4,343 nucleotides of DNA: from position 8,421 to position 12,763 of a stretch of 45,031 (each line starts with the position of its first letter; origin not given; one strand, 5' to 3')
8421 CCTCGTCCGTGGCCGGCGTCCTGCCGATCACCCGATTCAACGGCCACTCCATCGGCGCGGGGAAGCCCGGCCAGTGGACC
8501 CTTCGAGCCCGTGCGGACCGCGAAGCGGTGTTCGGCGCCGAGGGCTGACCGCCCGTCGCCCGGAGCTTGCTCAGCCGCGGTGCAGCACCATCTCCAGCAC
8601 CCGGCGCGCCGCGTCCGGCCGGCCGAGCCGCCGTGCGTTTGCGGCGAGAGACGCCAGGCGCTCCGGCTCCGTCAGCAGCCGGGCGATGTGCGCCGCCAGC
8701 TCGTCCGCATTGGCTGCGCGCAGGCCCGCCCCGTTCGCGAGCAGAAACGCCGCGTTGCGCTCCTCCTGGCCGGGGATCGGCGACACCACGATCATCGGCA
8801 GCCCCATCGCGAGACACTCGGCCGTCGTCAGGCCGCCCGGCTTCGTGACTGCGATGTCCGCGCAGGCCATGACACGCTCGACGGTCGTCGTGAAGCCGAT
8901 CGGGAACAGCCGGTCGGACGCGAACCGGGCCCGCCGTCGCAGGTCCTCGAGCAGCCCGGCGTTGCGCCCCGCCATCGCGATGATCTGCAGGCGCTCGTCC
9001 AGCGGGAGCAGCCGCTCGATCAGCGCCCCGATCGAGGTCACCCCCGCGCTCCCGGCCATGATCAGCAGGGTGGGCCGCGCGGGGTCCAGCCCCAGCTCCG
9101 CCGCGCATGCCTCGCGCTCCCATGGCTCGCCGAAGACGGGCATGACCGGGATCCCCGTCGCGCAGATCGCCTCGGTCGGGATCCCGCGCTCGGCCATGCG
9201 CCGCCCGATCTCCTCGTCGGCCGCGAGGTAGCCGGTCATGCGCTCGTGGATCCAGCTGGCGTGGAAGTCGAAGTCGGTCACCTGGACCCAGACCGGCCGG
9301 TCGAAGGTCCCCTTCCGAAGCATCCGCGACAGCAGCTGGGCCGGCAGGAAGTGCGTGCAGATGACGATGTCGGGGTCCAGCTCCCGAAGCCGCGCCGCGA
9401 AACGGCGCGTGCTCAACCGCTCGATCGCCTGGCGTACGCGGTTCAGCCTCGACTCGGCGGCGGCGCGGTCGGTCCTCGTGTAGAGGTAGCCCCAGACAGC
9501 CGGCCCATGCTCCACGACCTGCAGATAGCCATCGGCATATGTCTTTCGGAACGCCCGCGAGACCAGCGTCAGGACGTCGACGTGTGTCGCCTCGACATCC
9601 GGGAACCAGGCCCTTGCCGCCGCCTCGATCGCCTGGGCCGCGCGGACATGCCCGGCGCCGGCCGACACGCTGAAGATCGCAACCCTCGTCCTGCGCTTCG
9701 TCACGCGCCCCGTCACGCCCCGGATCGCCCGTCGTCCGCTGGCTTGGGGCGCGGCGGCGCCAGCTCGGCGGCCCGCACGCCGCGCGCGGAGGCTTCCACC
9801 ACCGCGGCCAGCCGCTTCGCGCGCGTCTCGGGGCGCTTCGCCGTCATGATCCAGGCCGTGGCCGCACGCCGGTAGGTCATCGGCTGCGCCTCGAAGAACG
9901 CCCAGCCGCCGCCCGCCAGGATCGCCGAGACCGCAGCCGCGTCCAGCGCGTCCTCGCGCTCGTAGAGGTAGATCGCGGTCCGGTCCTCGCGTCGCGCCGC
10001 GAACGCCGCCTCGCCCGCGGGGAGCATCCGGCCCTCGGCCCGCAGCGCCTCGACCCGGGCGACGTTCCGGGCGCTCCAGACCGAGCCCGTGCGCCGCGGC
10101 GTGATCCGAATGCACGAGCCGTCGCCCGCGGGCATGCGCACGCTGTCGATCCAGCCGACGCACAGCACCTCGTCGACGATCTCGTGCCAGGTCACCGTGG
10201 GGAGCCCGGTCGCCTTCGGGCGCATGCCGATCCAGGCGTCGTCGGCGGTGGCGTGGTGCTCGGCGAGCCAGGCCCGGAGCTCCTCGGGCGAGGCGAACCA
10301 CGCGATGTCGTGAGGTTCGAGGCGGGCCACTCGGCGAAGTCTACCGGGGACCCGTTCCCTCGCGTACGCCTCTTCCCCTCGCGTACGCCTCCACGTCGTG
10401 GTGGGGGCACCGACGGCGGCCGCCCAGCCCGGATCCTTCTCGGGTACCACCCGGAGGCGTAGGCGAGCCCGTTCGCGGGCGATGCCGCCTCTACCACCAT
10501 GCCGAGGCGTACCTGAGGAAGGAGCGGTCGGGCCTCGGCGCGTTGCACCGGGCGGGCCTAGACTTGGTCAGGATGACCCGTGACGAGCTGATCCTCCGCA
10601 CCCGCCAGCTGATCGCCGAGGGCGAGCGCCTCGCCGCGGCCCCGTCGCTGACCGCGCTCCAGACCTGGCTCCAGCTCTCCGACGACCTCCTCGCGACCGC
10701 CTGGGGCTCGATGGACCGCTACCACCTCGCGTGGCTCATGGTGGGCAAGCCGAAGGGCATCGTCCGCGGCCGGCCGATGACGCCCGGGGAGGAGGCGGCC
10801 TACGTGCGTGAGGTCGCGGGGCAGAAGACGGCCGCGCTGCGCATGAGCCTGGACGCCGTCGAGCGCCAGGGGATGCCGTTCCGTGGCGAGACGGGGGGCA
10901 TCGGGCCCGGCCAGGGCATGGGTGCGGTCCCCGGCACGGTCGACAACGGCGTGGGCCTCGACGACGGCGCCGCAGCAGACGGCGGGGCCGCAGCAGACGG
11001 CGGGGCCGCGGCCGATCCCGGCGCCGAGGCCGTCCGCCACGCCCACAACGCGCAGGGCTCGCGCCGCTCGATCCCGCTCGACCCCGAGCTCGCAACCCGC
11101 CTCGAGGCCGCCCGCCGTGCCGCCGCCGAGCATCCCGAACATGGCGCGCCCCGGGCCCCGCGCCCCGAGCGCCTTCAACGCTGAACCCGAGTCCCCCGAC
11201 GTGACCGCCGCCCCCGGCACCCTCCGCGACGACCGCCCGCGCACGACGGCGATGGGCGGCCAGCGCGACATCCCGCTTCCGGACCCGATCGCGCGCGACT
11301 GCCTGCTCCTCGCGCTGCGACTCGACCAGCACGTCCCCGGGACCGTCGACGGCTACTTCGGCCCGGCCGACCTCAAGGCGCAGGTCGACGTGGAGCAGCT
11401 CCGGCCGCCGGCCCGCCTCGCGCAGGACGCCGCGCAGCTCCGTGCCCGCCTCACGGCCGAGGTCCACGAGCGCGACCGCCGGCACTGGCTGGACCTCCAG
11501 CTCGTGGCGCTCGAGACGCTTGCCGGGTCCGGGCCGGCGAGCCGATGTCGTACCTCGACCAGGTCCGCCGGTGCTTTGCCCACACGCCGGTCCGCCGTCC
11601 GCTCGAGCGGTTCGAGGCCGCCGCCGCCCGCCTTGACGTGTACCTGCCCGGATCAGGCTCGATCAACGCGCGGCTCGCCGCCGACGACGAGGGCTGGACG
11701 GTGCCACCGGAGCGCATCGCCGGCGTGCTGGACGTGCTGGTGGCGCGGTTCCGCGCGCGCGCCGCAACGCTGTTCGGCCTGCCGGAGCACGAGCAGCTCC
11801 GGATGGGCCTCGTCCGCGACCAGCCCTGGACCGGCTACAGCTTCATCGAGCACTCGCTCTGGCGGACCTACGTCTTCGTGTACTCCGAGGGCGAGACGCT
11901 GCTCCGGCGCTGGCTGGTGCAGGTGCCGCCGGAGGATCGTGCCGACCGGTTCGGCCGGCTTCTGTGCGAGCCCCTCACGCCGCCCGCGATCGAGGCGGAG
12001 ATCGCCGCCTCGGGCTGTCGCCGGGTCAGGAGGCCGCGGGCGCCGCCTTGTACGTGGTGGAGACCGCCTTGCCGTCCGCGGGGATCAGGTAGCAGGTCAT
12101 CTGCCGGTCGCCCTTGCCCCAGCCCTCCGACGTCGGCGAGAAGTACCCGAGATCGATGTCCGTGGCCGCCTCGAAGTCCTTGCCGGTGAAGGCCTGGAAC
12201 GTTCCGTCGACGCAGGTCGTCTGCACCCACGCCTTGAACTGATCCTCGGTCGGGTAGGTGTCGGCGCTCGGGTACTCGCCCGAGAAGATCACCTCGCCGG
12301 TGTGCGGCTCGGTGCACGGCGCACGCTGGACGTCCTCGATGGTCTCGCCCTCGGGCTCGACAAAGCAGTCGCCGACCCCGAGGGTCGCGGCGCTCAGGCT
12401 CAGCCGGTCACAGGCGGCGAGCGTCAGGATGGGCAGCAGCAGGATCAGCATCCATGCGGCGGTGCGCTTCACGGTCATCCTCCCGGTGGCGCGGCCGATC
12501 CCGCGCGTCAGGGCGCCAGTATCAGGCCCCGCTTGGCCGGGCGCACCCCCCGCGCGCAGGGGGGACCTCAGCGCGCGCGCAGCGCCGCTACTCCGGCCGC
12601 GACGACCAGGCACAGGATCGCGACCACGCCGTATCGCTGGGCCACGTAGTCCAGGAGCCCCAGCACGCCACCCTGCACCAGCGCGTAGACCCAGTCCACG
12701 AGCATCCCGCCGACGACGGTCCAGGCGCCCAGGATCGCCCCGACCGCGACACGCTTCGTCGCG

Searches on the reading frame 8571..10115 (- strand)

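Call 18: search_protein_families(library=pfam, proteins=[window:8571-10115:-], max_evalue=0.001)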
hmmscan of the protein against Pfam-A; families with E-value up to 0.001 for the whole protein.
window:8571-10115:- (514 aa): 4 families
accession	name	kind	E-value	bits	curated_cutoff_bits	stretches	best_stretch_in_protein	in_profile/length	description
PF06925.17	MGDG_synth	-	2.7e-27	96.4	25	1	156-324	1-169/169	Monogalactosyldiacylglycerol (MGDG) synthase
PF04101.22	Glyco_tran_28_C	-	1.8e-10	41.5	22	1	349-505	1-165/166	Glycosyltransferase family 28 C-terminal domain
PF00534.26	Glycos_transf_1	-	2.7e-07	30.7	26.4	1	396-496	68-171/172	Glycosyl transferases group 1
PF13692.12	Glyco_trans_1_4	-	1.8e-05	25.5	27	1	379-482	36-141/142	Glycosyl transferases group 1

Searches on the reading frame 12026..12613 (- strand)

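Call 18: search_protein_families(library=pfam, proteins=[window:12026-12613:-], max_evalue=0.001)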
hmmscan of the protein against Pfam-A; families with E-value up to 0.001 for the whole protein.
window:12026-12613:- (195 aa): 1 family
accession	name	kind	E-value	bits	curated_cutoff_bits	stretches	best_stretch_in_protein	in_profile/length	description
PF13845.11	Septum_form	-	1.9e-12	47.6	25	1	81-191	2-121/227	Septum formation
